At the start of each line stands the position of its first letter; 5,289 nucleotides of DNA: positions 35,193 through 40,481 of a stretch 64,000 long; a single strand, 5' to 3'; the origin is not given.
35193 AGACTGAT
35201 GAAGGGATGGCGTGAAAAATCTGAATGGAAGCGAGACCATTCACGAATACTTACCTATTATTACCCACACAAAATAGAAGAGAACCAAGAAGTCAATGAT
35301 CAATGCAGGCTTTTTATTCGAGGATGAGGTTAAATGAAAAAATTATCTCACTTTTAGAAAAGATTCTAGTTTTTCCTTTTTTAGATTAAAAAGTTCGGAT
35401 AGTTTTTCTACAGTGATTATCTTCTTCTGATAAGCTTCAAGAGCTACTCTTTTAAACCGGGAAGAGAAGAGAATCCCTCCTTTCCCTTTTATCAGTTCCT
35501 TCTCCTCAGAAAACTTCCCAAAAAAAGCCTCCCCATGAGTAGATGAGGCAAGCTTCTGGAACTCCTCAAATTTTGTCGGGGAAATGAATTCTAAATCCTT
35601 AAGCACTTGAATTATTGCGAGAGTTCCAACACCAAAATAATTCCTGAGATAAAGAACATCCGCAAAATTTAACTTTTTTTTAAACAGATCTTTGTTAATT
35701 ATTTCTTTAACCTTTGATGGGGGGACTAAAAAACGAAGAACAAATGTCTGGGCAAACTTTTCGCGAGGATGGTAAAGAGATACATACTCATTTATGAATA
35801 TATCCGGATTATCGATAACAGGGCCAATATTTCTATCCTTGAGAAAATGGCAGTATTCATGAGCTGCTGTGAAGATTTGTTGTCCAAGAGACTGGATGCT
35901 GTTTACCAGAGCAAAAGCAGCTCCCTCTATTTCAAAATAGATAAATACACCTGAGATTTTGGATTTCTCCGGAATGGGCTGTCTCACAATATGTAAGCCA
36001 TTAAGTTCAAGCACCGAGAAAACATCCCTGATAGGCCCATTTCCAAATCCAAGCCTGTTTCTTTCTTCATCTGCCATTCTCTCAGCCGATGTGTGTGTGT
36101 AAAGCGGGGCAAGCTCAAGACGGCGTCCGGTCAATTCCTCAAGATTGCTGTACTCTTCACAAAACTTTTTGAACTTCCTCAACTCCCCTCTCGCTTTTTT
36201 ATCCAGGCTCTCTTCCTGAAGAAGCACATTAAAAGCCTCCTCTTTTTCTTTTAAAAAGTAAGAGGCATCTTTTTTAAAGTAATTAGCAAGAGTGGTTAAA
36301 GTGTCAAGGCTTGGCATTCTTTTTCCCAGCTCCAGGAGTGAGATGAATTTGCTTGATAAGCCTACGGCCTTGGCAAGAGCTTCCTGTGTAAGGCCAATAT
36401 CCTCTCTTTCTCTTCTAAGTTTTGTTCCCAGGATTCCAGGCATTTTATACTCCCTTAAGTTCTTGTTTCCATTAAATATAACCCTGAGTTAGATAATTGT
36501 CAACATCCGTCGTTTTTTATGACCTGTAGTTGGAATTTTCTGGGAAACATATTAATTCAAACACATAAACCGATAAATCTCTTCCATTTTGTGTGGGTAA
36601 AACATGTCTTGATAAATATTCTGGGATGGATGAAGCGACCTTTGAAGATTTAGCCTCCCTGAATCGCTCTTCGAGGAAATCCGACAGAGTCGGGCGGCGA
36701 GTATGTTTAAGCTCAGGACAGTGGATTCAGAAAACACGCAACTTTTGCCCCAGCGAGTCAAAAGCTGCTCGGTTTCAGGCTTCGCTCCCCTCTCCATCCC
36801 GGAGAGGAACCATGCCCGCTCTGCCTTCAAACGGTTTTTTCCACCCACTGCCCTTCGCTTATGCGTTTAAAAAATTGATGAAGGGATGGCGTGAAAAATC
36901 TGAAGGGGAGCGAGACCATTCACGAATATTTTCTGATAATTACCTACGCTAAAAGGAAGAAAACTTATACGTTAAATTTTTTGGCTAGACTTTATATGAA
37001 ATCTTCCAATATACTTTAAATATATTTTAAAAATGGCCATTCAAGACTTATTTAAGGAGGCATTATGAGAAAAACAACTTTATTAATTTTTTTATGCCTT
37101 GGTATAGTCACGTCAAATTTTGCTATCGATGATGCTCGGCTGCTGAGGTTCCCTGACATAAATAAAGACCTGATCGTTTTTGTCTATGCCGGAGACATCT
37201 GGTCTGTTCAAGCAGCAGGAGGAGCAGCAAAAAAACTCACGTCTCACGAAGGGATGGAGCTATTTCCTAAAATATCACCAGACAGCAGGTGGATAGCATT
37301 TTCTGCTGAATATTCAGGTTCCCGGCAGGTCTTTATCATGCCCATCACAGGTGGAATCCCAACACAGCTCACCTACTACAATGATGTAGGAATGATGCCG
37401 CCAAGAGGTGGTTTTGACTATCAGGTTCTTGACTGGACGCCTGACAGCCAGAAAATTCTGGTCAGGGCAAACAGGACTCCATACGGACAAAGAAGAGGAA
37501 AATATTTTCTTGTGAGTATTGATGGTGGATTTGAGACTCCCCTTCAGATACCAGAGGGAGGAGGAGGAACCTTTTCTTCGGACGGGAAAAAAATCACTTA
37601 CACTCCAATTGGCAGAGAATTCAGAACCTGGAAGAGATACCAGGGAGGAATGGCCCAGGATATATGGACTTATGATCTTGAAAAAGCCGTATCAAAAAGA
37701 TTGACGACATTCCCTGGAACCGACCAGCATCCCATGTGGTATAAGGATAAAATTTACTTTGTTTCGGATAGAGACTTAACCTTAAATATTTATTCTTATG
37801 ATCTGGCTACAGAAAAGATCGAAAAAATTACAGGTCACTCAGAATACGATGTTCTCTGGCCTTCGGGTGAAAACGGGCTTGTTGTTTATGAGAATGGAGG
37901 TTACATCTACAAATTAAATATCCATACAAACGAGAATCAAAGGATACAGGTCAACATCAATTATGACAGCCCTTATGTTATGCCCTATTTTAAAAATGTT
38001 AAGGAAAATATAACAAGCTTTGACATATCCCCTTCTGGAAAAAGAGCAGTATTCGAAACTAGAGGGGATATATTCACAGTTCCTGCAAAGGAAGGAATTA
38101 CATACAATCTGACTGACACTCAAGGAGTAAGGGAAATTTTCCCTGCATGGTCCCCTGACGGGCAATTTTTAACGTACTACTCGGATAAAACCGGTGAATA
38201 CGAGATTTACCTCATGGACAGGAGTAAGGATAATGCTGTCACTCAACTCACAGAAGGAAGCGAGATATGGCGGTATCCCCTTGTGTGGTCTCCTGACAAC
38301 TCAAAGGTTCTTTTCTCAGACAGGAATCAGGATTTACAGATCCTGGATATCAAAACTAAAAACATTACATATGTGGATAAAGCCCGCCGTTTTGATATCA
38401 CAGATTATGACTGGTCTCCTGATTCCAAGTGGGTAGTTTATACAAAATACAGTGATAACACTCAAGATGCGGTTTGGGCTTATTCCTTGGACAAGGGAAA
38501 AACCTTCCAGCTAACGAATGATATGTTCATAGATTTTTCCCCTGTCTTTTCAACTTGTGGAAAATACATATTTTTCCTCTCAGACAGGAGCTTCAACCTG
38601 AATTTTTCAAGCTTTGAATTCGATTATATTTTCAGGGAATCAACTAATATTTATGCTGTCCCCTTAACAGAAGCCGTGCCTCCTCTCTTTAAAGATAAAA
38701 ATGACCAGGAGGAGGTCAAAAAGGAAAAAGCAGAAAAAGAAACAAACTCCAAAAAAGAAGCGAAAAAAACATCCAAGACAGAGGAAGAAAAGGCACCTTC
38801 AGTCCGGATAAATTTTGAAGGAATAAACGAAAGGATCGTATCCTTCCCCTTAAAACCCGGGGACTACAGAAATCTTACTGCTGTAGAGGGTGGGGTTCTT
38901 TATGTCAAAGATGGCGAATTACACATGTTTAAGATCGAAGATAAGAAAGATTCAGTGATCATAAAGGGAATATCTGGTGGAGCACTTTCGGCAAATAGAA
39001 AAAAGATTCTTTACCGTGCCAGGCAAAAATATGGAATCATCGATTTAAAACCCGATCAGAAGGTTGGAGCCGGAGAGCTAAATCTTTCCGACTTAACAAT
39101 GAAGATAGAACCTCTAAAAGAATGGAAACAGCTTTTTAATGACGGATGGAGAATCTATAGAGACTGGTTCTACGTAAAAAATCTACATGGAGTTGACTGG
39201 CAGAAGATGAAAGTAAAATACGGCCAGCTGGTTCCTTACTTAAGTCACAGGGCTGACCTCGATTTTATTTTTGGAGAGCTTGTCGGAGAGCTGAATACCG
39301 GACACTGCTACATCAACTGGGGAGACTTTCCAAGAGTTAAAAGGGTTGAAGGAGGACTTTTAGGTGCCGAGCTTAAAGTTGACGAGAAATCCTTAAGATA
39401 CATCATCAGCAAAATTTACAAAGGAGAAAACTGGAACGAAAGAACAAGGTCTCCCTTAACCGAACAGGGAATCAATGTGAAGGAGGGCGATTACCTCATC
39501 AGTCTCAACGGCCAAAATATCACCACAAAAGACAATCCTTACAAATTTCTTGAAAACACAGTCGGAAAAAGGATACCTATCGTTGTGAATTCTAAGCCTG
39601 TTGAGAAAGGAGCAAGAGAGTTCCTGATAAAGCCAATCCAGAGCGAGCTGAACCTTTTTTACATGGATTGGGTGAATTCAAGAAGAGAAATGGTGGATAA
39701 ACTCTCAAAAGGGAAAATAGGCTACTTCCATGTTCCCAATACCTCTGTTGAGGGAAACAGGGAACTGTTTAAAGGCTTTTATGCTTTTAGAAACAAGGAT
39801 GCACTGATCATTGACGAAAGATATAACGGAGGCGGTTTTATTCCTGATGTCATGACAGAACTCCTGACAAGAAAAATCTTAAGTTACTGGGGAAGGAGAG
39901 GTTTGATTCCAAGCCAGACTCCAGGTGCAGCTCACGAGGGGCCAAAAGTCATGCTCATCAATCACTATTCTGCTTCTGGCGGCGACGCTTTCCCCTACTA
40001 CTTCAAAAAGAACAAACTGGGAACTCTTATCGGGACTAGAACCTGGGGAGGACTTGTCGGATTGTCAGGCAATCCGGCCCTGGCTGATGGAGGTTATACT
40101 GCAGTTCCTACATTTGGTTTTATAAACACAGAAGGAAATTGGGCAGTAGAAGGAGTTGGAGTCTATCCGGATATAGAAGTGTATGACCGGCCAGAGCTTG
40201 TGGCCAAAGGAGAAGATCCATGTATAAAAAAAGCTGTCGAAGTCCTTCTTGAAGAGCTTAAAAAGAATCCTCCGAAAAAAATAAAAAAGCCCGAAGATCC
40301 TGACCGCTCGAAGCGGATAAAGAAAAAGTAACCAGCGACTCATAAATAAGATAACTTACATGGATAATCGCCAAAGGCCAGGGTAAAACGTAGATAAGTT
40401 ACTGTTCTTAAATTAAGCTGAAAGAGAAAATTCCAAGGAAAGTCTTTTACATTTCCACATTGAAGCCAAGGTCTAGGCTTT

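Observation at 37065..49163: Two secreted tricorn-protease paralogs flank an imino/D-amino-acid uptake and redox module (APC permease-USP fusion, DAO-like FAD oxidase, OCD/mu-crystallin reductase, signal-peptide RidA)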

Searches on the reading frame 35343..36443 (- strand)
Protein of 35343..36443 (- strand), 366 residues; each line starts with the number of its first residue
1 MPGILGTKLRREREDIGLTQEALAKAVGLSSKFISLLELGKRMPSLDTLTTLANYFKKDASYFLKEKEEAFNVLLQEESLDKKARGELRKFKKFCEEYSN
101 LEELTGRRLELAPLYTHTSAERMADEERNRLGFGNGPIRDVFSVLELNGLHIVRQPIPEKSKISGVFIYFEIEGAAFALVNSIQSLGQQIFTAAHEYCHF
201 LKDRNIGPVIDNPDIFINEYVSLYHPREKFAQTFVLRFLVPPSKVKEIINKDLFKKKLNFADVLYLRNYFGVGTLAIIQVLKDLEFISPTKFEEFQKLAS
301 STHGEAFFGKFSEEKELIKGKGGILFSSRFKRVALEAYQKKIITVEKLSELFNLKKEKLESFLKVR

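Call 15: search_protein_families(library=pfam, proteins=[window:35343-36443:-], max_evalue=0.00001)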
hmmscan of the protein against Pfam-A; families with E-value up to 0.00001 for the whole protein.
window:35343-36443:- (366 aa): 4 families
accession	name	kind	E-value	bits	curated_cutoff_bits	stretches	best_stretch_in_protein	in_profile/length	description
PF01381.28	HTH_3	-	3.1e-12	46.8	23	1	9-63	1-55/55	Helix-turn-helix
PF12844.13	HTH_19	-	7e-10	39.1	30.2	1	6-68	1-63/64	Helix-turn-helix domain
PF13560.12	HTH_31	-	3.7e-09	37.2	27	1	5-56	2-54/64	Helix-turn-helix domain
PF06114.19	Peptidase_M78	-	8.3e-07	29.3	22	1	175-278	28-119/123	IrrE N-terminal-like domain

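Call 60: search_protein_families(library=ncbifam, proteins=[window:35343-36443:-], max_evalue=1e-10)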
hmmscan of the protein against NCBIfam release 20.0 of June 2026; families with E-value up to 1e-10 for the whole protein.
window:35343-36443:- (366 aa): 1 family
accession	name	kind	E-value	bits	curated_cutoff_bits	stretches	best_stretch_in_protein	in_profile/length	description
NF052239.1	antitox_spr1629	equivalog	4.8e-12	45.7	335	0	5-299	3-308/377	spr1629 family repressor/antitoxin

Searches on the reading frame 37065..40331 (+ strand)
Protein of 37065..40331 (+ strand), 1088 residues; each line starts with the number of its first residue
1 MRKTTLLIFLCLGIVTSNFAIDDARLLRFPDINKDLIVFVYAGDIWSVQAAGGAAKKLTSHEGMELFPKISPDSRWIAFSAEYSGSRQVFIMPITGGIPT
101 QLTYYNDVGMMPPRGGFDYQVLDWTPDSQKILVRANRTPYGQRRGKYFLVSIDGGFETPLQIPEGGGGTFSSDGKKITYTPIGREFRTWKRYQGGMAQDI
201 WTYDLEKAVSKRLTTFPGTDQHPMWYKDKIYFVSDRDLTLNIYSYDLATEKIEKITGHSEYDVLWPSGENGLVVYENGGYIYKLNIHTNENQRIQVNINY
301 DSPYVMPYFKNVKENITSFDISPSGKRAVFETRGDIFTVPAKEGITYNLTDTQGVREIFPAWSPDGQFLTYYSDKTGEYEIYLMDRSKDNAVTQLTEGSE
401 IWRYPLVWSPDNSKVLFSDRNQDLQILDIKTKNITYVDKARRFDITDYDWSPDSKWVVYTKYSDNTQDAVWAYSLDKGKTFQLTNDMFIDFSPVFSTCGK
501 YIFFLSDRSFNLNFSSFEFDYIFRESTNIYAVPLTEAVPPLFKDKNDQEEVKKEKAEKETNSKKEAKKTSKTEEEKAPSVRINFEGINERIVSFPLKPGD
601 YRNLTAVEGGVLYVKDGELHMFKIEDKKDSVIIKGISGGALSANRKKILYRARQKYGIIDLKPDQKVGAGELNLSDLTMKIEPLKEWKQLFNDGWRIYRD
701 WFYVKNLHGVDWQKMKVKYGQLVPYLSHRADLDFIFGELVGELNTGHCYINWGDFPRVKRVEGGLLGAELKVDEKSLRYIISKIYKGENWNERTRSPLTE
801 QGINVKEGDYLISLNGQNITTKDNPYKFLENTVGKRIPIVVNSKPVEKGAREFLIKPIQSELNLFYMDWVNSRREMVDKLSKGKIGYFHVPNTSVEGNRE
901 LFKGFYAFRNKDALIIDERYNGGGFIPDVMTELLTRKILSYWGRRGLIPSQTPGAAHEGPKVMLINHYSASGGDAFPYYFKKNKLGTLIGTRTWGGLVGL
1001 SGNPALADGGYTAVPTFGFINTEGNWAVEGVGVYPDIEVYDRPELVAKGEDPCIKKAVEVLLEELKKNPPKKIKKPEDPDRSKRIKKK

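Call 4: search_protein_families(library=pfam, proteins=[window:37065-40331:+])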
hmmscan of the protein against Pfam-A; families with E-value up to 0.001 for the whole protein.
window:37065-40331:+ (1088 aa): 8 families
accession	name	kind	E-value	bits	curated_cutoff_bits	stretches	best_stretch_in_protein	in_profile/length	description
PF07676.18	PD40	-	6.3e-26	90.2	20.9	2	349-382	4-37/38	WD40-like Beta Propeller Repeat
PF03572.23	Peptidase_S41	-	1.5e-22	80.3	24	1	884-1039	1-165/165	Peptidase family S41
PF14685.13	PDZ_Tricorn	-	4.8e-22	78.2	25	1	764-846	1-81/88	Tricorn protease PDZ domain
PF14684.11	Tricorn_C1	-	7.1e-17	61.5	24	1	684-741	2-59/59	Tricorn protease C1 domain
PF25174.1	Beta-prop_THOC3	-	2.8e-06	27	305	1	361-477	53-163/272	THOC3 beta-propeller domain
PF00930.27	DPPIV_N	-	3.3e-05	23.2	22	0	420-486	21-81/354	Dipeptidyl peptidase IV (DPP IV) N-terminal region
PF16755.11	Beta-prop_NUP159_NUP214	-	6e-05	22.9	29.6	0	358-466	62-171/366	NUP159/214 beta propeller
PF24817.1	WD40_WDHD1_1st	-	0.0006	19.5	109.9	0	361-425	185-290/291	WDHD1 first WD40 domain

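Call 5: search_protein_families(library=ncbifam, proteins=[window:37065-40331:+])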
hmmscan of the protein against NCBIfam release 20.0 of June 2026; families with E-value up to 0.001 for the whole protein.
window:37065-40331:+ (1088 aa): 11 families
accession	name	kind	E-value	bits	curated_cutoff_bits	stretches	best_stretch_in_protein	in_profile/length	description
TIGR02800.1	propeller_TolB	equivalog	1.1e-37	130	343.15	4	408-509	198-300/418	Tol-Pal system beta propeller repeat protein TolB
NF053518.1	DipepPtdsDpp5Prph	equivalog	5.3e-19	68.2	900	2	325-434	218-334/655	dipeptidyl-peptidase Dpp5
NF002183.0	PRK01029.1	equivalog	3.6e-15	55.9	405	1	359-482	285-409/429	Tol-Pal system protein TolB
NF003124.0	PRK04043.1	equivalog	1.1e-13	50.8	428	1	198-259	257-320/419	Tol-Pal system protein TolB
NF033523.0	lasso_peptidase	equivalog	2.2e-12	46.5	400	1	355-426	88-157/638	Atxe2 family lasso peptide isopeptidase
TIGR00225.1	prc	subfamily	2e-08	33.7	218.6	1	877-1042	145-317/335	C-terminal processing peptidase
NF045591.1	Cterm_S41_CtpZ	exception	1.3e-06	27.5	525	1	885-1065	214-401/403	carboxyl-terminal processing protease CtpZ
NF033424.1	chlamy_CPAF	equivalog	1.8e-06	26.8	250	1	956-1038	454-537/564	protease-like activity factor CPAF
NF045589.1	Cterm_S41_CtpB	exception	3.3e-06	26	633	1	796-1062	141-413/416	carboxyl-terminal processing protease CtpB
NF045590.1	Cterm_S41_CtpC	exception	1.2e-05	24.3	665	1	874-1067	207-416/418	carboxyl-terminal processing protease CtpC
NF045588.1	Cterm_S41_CtpA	exception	3.4e-05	22.9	625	1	796-1060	135-400/401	carboxyl-terminal processing protease CtpA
